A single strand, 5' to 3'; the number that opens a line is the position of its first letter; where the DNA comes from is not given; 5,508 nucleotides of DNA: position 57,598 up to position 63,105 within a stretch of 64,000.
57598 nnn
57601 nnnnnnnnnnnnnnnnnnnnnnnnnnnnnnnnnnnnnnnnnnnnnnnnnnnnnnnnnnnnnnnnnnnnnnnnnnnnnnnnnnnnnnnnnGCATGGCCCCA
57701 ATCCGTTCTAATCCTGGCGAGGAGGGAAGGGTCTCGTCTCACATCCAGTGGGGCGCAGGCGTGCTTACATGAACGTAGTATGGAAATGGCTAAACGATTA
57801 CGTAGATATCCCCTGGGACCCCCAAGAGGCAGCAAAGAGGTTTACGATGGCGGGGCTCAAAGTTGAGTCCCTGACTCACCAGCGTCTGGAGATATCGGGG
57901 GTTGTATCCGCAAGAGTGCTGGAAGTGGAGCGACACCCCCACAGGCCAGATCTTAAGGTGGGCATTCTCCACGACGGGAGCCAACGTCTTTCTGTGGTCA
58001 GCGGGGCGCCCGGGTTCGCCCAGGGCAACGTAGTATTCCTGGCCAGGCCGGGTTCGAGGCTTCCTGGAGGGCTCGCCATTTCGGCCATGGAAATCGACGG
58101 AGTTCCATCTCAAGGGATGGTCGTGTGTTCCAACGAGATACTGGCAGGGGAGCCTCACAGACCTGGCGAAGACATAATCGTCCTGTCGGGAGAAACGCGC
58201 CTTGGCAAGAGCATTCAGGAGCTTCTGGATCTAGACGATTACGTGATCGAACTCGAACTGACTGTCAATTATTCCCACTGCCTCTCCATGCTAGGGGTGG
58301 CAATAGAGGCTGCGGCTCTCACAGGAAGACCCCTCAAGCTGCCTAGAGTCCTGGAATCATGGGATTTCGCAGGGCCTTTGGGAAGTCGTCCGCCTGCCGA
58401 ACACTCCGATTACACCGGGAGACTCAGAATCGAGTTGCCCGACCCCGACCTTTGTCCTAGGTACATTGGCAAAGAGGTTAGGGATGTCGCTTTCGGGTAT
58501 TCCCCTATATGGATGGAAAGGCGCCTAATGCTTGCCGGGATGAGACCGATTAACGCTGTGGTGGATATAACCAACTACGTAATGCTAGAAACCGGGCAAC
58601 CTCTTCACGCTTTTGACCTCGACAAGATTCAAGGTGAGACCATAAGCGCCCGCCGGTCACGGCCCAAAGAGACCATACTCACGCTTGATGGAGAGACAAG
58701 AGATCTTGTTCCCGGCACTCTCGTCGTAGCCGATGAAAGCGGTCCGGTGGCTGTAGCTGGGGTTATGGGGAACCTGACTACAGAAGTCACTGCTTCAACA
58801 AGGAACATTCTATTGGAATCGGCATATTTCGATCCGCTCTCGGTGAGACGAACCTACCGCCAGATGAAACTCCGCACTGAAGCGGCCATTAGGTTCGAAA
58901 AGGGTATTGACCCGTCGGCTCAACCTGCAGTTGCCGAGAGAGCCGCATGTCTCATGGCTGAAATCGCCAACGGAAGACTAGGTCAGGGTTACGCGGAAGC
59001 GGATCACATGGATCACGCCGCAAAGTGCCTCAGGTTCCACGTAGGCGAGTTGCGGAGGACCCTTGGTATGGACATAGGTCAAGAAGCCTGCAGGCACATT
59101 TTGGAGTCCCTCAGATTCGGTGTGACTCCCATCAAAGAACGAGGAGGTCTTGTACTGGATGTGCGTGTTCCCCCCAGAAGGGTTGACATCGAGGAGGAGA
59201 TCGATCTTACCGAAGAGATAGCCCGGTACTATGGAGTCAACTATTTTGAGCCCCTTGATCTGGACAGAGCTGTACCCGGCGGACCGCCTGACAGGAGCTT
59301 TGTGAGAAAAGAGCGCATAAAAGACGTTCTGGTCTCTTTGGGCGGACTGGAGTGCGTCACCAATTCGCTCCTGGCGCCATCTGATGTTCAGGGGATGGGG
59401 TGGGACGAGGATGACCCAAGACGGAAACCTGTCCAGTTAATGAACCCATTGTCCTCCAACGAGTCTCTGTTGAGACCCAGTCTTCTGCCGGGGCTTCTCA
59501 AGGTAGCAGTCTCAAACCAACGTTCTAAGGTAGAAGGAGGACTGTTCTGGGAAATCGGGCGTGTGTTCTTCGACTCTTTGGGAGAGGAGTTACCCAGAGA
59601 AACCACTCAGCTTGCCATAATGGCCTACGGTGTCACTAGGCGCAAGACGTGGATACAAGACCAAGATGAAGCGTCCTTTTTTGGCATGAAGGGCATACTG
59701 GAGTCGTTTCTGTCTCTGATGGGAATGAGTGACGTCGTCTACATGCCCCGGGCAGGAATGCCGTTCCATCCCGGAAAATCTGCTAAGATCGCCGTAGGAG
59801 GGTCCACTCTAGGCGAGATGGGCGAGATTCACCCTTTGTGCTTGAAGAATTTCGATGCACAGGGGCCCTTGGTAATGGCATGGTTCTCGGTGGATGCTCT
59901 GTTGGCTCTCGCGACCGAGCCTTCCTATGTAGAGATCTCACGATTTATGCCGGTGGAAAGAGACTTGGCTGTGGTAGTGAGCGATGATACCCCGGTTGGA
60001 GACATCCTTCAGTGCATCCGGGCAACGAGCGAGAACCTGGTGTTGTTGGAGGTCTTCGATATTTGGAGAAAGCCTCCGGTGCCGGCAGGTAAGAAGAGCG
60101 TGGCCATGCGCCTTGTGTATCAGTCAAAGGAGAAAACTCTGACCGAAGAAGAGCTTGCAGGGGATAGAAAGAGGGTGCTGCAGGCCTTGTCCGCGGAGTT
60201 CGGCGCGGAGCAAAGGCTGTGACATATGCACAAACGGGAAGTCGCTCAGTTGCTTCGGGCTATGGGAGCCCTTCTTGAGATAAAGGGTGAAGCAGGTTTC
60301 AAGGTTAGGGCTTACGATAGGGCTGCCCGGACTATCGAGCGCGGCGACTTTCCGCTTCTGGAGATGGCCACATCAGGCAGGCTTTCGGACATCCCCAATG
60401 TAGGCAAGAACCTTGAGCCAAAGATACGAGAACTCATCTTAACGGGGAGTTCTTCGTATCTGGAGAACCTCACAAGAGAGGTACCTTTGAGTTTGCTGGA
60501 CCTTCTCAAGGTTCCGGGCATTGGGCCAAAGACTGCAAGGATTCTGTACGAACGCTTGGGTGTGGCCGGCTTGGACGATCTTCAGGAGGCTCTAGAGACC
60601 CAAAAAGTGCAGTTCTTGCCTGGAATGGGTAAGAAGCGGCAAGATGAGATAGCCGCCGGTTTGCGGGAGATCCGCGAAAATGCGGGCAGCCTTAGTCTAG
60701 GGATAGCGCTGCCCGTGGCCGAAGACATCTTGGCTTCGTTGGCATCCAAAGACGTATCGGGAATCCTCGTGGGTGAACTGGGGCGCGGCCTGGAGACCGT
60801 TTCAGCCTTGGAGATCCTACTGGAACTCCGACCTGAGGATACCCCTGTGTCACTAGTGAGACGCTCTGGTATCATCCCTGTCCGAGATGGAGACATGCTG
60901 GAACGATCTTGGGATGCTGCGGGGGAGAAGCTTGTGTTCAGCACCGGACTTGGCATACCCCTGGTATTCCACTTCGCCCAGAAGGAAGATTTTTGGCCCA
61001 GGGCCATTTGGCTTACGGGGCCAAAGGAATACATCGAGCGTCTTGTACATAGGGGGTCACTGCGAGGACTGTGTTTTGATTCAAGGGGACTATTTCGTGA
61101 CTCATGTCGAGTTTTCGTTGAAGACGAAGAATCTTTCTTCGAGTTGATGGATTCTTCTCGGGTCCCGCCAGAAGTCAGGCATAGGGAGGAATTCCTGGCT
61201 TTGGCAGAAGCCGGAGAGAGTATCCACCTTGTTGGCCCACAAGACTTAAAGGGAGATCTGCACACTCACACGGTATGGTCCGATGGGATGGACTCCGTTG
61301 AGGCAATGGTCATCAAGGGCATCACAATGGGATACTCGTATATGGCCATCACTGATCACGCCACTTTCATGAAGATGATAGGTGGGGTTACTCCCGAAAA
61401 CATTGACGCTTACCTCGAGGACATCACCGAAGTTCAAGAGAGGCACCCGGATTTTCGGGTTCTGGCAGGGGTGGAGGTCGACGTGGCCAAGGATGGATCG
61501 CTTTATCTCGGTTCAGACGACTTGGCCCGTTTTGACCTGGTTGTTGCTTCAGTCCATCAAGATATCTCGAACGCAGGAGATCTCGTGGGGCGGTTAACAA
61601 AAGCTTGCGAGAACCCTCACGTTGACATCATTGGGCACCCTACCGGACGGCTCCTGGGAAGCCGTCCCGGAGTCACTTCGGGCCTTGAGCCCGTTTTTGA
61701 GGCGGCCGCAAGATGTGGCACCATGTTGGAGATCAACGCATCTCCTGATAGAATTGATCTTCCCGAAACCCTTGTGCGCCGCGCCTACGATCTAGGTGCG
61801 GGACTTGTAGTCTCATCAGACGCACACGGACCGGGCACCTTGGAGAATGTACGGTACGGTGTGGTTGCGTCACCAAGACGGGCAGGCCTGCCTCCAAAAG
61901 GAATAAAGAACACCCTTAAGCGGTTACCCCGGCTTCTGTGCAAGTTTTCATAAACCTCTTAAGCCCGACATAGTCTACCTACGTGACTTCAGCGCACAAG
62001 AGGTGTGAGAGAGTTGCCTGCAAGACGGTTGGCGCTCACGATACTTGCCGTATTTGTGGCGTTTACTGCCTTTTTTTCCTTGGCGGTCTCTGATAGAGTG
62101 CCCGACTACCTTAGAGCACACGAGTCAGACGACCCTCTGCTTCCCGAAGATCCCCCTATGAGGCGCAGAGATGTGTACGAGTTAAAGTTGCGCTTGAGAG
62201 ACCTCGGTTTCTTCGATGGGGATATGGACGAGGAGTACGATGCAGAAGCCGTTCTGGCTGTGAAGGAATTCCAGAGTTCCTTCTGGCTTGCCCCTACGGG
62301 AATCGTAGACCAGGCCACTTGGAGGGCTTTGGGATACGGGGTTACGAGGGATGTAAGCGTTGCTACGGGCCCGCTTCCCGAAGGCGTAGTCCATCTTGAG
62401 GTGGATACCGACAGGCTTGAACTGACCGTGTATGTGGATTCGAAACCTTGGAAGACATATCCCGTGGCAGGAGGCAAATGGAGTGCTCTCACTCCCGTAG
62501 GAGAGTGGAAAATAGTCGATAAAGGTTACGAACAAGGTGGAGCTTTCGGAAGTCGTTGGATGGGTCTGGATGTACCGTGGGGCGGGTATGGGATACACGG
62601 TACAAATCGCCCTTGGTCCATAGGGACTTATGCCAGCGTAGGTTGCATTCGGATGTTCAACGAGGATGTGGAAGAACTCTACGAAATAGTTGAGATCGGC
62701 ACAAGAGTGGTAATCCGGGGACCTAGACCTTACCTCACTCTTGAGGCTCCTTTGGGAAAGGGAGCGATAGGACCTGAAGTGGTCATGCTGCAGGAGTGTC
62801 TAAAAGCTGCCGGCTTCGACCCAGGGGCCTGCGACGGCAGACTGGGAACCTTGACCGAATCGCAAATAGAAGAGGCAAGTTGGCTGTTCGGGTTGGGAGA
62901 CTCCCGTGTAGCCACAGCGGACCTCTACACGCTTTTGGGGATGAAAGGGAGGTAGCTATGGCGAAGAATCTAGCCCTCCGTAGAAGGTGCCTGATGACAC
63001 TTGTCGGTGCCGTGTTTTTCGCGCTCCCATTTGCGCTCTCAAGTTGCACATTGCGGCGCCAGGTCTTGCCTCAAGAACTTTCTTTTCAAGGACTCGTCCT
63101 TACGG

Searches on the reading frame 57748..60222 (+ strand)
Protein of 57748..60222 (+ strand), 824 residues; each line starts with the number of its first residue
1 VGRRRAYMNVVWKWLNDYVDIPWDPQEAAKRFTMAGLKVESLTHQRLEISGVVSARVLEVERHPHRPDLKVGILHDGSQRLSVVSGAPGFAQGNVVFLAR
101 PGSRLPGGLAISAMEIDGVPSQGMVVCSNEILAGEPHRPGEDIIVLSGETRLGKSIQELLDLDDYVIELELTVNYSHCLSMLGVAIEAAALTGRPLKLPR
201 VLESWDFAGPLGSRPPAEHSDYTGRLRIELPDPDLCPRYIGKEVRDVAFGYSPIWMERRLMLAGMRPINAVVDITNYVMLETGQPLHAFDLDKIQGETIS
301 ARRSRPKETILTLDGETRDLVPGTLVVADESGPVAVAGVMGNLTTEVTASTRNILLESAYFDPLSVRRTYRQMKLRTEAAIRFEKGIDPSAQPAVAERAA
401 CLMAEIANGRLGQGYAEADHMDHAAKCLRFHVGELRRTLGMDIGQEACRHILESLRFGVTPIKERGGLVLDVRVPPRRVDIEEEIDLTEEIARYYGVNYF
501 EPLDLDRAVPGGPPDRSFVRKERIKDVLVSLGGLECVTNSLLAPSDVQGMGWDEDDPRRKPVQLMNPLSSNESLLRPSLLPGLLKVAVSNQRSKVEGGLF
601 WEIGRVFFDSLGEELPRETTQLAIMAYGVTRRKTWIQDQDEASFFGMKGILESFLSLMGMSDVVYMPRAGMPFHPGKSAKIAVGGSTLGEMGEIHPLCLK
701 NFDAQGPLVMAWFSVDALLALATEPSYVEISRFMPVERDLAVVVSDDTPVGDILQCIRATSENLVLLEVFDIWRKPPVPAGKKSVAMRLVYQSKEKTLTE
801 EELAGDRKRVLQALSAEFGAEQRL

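Call 77: search_protein_families(library=pfam, proteins=[window:57748-60222:+], max_evalue=0.00001)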
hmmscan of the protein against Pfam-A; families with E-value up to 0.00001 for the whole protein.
window:57748-60222:+ (824 aa): 5 families
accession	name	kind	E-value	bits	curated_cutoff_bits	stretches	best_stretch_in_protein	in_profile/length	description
PF03483.22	B3_4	-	2.1e-67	226.5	29.3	1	236-407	2-173/174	B3/4 domain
PF17759.6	tRNA_synthFbeta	-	1.3e-49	169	22.4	1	510-711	11-210/214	Phenylalanyl tRNA synthetase beta chain CLM domain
PF03147.19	FDX-ACB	-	1.2e-23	83.7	31.1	1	731-823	1-94/94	Ferredoxin-fold anticodon binding domain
PF03484.21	B5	-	1.1e-17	64.4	28.6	1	429-496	2-66/67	tRNA synthetase B5 domain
PF01588.26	tRNA_bind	-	1.7e-08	34.9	27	1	53-134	2-77/96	Putative tRNA binding domain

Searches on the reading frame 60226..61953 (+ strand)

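Call 77: search_protein_families(library=pfam, proteins=[window:60226-61953:+], max_evalue=0.00001)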
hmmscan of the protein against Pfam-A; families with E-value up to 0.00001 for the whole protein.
window:60226-61953:+ (575 aa): 5 families
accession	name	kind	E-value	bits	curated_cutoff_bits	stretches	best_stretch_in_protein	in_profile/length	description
PF14716.13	HHH_8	-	5.3e-17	62.4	30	1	1-75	1-72/73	Helix-hairpin-helix domain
PF02811.25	PHP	-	1.4e-11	45.4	26.4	1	344-449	1-98/164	PHP domain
PF14520.12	HHH_5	-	4.7e-10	40.2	27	1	91-148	2-57/57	Helix-hairpin-helix domain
PF14791.11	DNA_pol_B_thumb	-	2.3e-07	31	25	1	262-318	4-62/63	DNA polymerase beta thumb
PF11798.14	IMS_HHH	-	8.3e-07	29.3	24.4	0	117-142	2-27/32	IMS family HHH motif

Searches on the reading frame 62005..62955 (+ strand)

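Call 77: search_protein_families(library=pfam, proteins=[window:62005-62955:+], max_evalue=0.00001)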
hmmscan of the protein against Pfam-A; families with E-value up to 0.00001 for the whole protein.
window:62005-62955:+ (316 aa): 2 families
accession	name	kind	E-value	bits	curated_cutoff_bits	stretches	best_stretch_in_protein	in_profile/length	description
PF01471.23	PG_binding_1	-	5.3e-22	78.2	23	1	54-109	2-57/57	Putative peptidoglycan binding domain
PF03734.19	YkuD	-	2.3e-20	74.1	23.4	1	130-237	3-146/146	L,D-transpeptidase catalytic domain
